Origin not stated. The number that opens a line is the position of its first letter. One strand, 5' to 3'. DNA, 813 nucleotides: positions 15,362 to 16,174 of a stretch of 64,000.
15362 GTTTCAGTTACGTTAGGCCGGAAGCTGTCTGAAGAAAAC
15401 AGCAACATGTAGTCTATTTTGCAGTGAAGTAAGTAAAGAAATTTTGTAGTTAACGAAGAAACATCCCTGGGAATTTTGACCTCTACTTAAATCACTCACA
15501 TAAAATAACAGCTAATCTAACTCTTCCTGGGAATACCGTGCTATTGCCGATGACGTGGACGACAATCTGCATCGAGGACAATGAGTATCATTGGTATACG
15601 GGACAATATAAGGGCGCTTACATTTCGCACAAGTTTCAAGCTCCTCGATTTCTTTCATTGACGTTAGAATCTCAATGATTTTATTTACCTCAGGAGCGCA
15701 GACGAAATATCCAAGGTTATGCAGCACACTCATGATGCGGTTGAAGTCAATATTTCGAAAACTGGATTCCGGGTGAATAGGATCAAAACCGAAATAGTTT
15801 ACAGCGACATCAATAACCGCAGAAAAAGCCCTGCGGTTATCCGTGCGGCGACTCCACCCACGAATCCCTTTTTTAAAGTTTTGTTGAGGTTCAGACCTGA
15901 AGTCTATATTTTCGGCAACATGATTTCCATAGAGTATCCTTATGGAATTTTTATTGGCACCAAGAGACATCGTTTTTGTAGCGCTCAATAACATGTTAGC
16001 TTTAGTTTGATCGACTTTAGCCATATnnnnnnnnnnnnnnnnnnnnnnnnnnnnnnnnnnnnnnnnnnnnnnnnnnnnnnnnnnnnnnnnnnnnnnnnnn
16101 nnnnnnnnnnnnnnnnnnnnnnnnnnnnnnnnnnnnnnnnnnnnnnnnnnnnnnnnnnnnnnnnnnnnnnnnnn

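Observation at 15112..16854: Two translationally coupled genes plus an AT-rich leader between oriT and trhF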

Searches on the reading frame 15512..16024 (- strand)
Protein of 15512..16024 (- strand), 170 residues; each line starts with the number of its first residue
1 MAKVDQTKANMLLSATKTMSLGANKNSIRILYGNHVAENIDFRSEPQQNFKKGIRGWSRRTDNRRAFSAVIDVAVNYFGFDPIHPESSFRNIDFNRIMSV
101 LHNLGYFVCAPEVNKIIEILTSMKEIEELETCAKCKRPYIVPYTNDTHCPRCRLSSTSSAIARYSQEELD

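Call 14: profile_search(protein=window:15512-16024:-)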
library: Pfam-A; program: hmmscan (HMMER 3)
A. the first sequence (170 residues): domains with independent E <= 10: 2; with E <= 0.001: 0
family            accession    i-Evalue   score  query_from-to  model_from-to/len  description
Zn_Tnp_IS91       PF14319.11      0.054    13.9     129-169        38-79/90  Transposase zinc-binding domain
IBR_1             PF22191.2         0.3    11.4     128-153         2-28/47  IBR domain

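Call 15: search_protein_families(proteins=[window:15512-16024:-], library=ncbifam, max_evalue=1)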
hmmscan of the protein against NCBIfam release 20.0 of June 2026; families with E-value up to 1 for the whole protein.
window:15512-16024:- (170 aa): 2 families
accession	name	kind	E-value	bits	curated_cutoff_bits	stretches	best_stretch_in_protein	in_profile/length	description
NF009050.0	PRK12384.1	equivalog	0.11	12.1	307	1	70-117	81-127/259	sorbitol-6-phosphate dehydrogenase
NF001754.0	PRK00481.1-4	equivalog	0.15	11.1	252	1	130-154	128-152/244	NAD-dependent protein deacylase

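Call 17: find_homologous_proteins(query=window:15512-16024:-, max_evalue=0.001)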
Query window:15512-16024:- (170 aa): 22 proteins with E <= 0.001 among 44 candidates.
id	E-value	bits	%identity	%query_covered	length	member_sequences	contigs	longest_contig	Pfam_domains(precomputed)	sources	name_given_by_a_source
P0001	1.4e-91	323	85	100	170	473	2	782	-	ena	-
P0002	4.8e-89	314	82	100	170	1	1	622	-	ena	-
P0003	9.9e-89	313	82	100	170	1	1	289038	-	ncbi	ncbi:hypothetical protein QPK13_23010 [Photorhabdus tasmaniensis]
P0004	2.9e-87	309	79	100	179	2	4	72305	-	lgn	-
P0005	7.6e-82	291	81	100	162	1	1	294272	-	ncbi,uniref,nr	ncbi:Uncharacterised protein [Enterobacter kobei]|uniref:hypothetical protein n=1 Tax=Enterobacter k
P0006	4.8e-77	275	79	100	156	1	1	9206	-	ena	-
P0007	2.7e-71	257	67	100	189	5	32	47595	-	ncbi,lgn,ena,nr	ncbi:hypothetical protein K9692_004272 [Escherichia coli]|nr:hypothetical protein [Escherichia coli]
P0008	7.2e-68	246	88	73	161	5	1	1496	-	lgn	-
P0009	4.1e-64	233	96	65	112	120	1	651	-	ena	-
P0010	1.0e-62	229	95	65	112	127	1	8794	-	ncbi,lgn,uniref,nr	ncbi:hypothetical protein [Escherichia coli]|uniref:hypothetical protein n=1 Tax=Escherichia coli Ta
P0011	2.1e-62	228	59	100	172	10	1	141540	-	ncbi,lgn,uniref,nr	ncbi:hypothetical protein L6R44_11385 [Enterobacter cloacae complex sp. ECC445]|uniref:hypothetical 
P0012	3.9e-61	224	98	60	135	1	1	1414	-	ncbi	ncbi:TPA: hypothetical protein ACP2QR_005150, partial [Escherichia coli]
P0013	2.5e-59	218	91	64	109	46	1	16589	-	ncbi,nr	ncbi:hypothetical protein LEA41_23035, partial [Salmonella enterica]|nr:hypothetical protein [Salmon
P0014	3.8e-59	217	55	100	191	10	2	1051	-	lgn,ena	-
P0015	1.3e-57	212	98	56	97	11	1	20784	-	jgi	jgi:hypothetical protein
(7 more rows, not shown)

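Call 24: search_solved_structures(query=A1, max_evalue=10, show_alignments=2)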
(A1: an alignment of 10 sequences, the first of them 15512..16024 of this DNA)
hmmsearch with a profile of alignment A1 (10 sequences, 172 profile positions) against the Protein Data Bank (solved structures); distinct sequences matched with E-value up to 10: 5.
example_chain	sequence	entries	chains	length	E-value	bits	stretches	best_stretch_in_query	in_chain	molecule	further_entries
7rt7_D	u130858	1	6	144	0.61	13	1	38-99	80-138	RhsI2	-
8rdu_C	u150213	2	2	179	0.64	12.9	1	126-158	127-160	TniQ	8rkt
7oxd_A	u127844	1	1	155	1.1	12.2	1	126-155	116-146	ShTniQ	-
7n6i_A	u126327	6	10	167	1.2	12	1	126-155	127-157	TniQ (Homology model) | TniQ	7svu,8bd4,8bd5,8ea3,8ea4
2rcd_A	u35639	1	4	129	1.9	11.4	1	23-71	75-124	Uncharacterized protein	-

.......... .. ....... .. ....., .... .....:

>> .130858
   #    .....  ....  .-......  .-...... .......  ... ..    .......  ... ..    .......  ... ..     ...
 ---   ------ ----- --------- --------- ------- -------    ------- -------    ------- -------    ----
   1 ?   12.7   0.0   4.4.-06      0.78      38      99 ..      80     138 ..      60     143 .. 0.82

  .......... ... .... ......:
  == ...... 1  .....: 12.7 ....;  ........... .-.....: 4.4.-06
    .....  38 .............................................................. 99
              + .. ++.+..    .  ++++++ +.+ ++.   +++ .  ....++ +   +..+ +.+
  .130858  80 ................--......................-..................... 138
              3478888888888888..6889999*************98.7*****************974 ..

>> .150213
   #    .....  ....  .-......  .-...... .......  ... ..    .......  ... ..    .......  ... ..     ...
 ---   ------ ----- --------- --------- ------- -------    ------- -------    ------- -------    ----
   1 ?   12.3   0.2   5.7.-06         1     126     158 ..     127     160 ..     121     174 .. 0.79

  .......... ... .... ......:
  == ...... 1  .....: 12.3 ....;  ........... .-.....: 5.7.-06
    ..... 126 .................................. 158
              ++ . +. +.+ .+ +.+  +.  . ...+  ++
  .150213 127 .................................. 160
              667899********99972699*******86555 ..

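Call 32: predict_structure(alignment_id=A1)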
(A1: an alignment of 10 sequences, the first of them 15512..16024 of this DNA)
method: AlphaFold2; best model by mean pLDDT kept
length: 170 residues; sequences in the alignment: 10
mean_pLDDT: 59.0   pTM: 0.49
mean pLDDT of the five models: 59.0, 56.3, 53.7, 50.7, 45.1
residues with pLDDT >= 90: 0; 70-90: 55; 50-70: 66; < 50: 49
segments of 3 or more residues with pLDDT < 50: 1-4, 14-50, 166-170
pLDDT, mean of each block of 10 residues (from residue 1): 48 45 34 32 36 60 71 75 76 79 72 71 61 72 59 63 51
secondary structure, 60 per line:
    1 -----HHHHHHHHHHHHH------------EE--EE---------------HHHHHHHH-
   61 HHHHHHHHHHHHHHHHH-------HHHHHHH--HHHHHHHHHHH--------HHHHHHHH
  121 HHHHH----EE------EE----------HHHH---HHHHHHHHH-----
elements in order: H6-18 H52-59 H61-77 H85-91 H94-104 H113-125 H150-153 H157-165

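Call 43: search_protein_representatives(alignment_id=A1)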
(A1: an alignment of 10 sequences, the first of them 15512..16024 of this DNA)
Query: 10 sequences, 172 profile positions. Proteins with E-value up to 0.001 (for the whole library): 25; up to 1e-10: 15; up to 1e-30: 4. The best 25 are listed.
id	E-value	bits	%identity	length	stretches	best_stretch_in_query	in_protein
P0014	1.2e-85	301.7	-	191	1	1-172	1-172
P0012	5.2e-55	202.1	-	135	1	42-143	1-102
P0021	6.4e-43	162.7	-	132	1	44-135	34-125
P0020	1.1e-36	142.5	-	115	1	34-110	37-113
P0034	2.3e-28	115.3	-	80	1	49-110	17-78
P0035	3.9e-22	95.1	-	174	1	5-168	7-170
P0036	2.9e-20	89.0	-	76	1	33-92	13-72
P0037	6.0e-20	88.0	-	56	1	1-56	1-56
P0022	1.4e-19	86.8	-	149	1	124-170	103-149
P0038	8.7e-18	80.9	-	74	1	1-56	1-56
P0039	3.9e-17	78.8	-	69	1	1-55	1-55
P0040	1.1e-15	74.0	-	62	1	23-69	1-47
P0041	8.7e-15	71.2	-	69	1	1-52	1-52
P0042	8.4e-14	67.9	-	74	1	19-85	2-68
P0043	1.2e-12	64.2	-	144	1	3-140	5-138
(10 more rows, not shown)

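Call 45: find_encoding_contigs(protein=P0035, flank=6000, max_places=4)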
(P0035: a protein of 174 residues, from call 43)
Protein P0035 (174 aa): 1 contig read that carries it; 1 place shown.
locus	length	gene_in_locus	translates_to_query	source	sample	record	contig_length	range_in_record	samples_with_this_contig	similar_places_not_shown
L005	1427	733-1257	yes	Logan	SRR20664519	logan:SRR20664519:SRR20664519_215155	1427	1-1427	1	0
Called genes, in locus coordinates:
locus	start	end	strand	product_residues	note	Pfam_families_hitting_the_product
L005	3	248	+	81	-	?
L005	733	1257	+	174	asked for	-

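Call 81: fold_search(model_id=the predicted structure, library=afdb50)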
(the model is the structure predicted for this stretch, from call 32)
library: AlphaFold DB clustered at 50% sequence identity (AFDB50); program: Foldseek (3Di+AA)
matches with E <= 10: 59; with E <= 0.001: 7
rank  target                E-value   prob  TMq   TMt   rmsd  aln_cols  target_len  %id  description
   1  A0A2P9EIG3            9.8e-17  1.00  0.46  0.45  19.4       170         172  100  Putative conjugal transfer protein [Escherichia coli]
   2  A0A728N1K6            7.5e-14  1.00  0.45  0.54  17.8       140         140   86  Uncharacterized protein (Fragment) [Salmonella enterica subsp. enterica serovar Java]
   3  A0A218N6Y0            8.4e-12  1.00  0.48  0.52  15.2       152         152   86  Plasmid transfer protein [Escherichia coli]
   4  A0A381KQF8            5.9e-10  1.00  0.42  0.38  19.2       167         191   56  Uncharacterized protein [Buttiauxella agrestis]
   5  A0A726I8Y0            7.0e-10  1.00  0.40  0.56  17.1       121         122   86  Uncharacterized protein (Fragment) [Salmonella enterica I]
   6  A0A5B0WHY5            2.7e-07  1.00  0.42  0.42  19.9       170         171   45  Uncharacterized protein [Photorhabdus heterorhabditis]
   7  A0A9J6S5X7            7.6e-05  1.00  0.40  0.39  18.5       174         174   33  Plasmid transfer protein [Klebsiella pneumoniae]
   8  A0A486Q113            1.6e-02  1.00  0.41  0.50  17.8       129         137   32  Uncharacterized protein [Klebsiella pneumoniae]
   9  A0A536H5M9            1.2e+00  0.14  0.16  0.19  14.7       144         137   12  Uncharacterized protein
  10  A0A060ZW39            1.4e+00  0.10  0.16  0.14  17.3       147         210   11  Uncharacterized protein [Streptomyces iranensis]
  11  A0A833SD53            1.6e+00  0.08  0.18  0.14  17.4       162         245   12  Uncharacterized protein [Phytophthora infestans]
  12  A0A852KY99            1.6e+00  0.08  0.12  0.13  19.9       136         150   11  Catenin alpha-2 (Fragment) [Urocolius indicus]
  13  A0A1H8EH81            1.7e+00  0.18  0.23  0.19  18.9       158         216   13  Sigma-70, region 4
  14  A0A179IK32            2.9e+00  0.06  0.15  0.08  16.8       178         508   15  ABC transporter domain-containing protein (Fragment) [Cordyceps confragosa]
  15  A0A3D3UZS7            3.3e+00  0.06  0.13  0.07  18.8       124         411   14  Sulfatase-modifying factor enzyme-like domain-containing protein
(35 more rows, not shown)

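Call 91: search_dna_similar(query=P0035, collection=plasmids, mode=protein, max_evalue=0.001, rows=spread, max_rows=25)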
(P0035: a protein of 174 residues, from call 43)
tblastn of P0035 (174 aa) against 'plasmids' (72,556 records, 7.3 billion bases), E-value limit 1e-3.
Records with a match: 2483; places in all: 2519; records where one place covers at least 80% of the query: 2429.
Best place of each record, by identity: >=99% 3; 95-99% 814; 90-95% 121; 80-90% 120; 60-80% 56; <60% 1369.
By first word of the organism name: Klebsiella 1152; Escherichia 591; Salmonella 340; Enterobacter 276; Citrobacter 59; Raoultella 24; Leclercia 14; Shigella 7; Serratia 7; Kluyvera 2; and 8 more.
By predicted mobility (MOB-suite, as given by PLSDB): conjugative 1839; non-mobilizable 494; mobilizable 150.
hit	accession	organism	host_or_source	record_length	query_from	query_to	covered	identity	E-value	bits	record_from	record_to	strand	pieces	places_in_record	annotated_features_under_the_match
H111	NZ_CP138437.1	Klebsiella pneumoniae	Homo sapiens,Bacterial pure ...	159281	1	174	100%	99.4%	3e-114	362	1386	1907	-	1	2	hypothetical protein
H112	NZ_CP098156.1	Klebsiella pneumoniae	Canis lupus familiaris,Rectal swab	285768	1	174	100%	96.6%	3e-110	351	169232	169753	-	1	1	hypothetical protein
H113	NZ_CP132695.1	Klebsiella pneumoniae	Homo sapiens,Burn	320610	1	174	100%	96.0%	5e-110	350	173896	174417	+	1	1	hypothetical protein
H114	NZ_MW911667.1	Klebsiella pneumoniae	-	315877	1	174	100%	96.0%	6e-110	350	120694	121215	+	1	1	hypothetical protein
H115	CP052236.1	Klebsiella pneumoniae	Homo sapiens,blood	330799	1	174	100%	95.4%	1e-109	350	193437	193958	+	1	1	hypothetical protein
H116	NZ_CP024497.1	Klebsiella pneumoniae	Homo sapiens,rectal swab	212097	1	174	100%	94.3%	2e-108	346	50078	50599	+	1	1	hypothetical protein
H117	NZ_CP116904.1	Klebsiella pneumoniae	Homo sapiens,sputum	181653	1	153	88%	97.4%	2e-96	311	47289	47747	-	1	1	hypothetical protein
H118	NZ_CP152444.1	Klebsiella pneumoniae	-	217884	1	153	88%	97.4%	2e-96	311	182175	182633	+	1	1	hypothetical protein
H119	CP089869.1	Klebsiella pneumoniae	Homo sapiens,blood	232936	1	153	88%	97.4%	2e-96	311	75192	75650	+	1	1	hypothetical protein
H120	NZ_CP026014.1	Klebsiella variicola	Homo sapiens,cell culture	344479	1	174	100%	84.5%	3e-97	314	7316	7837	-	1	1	hypothetical protein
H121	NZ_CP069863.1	Klebsiella pneumoniae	Homo sapiens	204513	1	174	100%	73.9%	2e-58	270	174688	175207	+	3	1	none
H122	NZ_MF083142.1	Citrobacter freundii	-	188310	1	168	97%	32.9%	2e-20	94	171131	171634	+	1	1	hypothetical protein (x2)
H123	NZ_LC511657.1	Escherichia coli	Homo sapiens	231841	1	168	97%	32.9%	2e-20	94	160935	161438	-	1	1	hypothetical protein (x2)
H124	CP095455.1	Escherichia coli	pig,cell culture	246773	1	168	97%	32.9%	2e-20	94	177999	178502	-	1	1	hypothetical protein | trhR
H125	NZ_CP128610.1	Escherichia coli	Homo sapiens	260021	1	168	97%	32.9%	2e-20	94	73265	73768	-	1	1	hypothetical protein (x2)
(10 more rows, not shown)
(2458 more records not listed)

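Call 92: get_annotated_region(hit=H113, flank=7000)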
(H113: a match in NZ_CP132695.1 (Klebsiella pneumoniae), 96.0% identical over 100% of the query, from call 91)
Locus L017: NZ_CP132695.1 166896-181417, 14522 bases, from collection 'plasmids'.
description: Klebsiella pneumoniae strain 13765 plasmid p1, complete sequence
organism: Klebsiella pneumoniae (NCBI taxid 573)
taxonomy: Bacteria; Pseudomonadota; Gammaproteobacteria; Enterobacterales; Enterobacteriaceae; Klebsiella; Klebsiella pneumoniae
host: -; source: Homo sapiens,Burn; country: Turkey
typing (MOB-suite, as given by PLSDB): conjugative; replicon IncHI1B; relaxase MOBH; mating-pair formation MPF_F
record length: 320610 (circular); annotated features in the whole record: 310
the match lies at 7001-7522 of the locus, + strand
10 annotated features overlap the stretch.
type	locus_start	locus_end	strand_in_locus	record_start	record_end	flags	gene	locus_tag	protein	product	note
CDS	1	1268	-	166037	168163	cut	traD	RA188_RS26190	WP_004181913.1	conjugative transfer system coupling protein TraD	GO:0015074 - DNA integration [Evidence IEA]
CDS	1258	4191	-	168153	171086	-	mobH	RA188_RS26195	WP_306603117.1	MobH family relaxase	-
CDS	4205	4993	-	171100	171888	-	-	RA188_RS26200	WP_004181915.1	hypothetical protein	-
CDS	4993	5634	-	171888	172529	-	mobI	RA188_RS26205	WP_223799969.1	conjugative transfer protein MobI(A/C)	-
CDS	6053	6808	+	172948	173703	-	-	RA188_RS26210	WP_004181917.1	hypothetical protein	-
CDS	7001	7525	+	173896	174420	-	-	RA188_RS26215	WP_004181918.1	hypothetical protein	-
CDS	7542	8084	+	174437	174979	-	-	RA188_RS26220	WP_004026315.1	hypothetical protein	-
CDS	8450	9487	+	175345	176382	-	traF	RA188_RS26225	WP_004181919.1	conjugal transfer protein TraF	-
CDS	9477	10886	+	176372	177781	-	-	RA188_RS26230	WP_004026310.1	conjugal transfer protein TraH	-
CDS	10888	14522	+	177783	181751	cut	-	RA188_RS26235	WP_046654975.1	conjugal transfer protein TraG N-terminal domain-containing protein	-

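Call 106: profile_search(alignment_id=A5)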
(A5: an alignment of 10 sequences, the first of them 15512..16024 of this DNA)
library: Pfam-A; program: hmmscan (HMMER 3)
A. the first sequence (170 residues): domains with independent E <= 10: 2; with E <= 0.001: 0
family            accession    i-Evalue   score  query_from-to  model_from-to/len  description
Zn_Tnp_IS91       PF14319.11      0.054    13.9     129-169        38-79/90  Transposase zinc-binding domain
IBR_1             PF22191.2         0.3    11.4     128-153         2-28/47  IBR domain
B. every sequence of the alignment scanned on its own (10 sequences): families by number of members that match
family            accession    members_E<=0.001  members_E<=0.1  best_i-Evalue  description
Zn_Tnp_IS91       PF14319.11                 0               4        2.2e-02  Transposase zinc-binding domain
FYVE              PF01363.27                 0               1        4.1e-02  FYVE zinc finger

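Call 108: search_solved_structures(query=A5, max_evalue=10)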
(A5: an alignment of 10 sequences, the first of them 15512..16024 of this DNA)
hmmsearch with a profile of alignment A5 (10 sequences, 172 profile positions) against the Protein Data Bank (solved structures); distinct sequences matched with E-value up to 10: 4.
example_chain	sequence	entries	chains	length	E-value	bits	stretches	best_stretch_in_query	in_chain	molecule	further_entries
2rcd_A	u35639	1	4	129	1.8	11.3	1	23-72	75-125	Uncharacterized protein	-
6wcw_A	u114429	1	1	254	3.6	10.4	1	118-165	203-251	Run domain Beclin-1-interacting and cysteine-rich domain-containing protein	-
8a38_A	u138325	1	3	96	4.2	10.1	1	131-157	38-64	Tripartite motif-containing protein 2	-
7zj3_D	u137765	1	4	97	4.3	10.1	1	131-157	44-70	Tripartite motif-containing protein 2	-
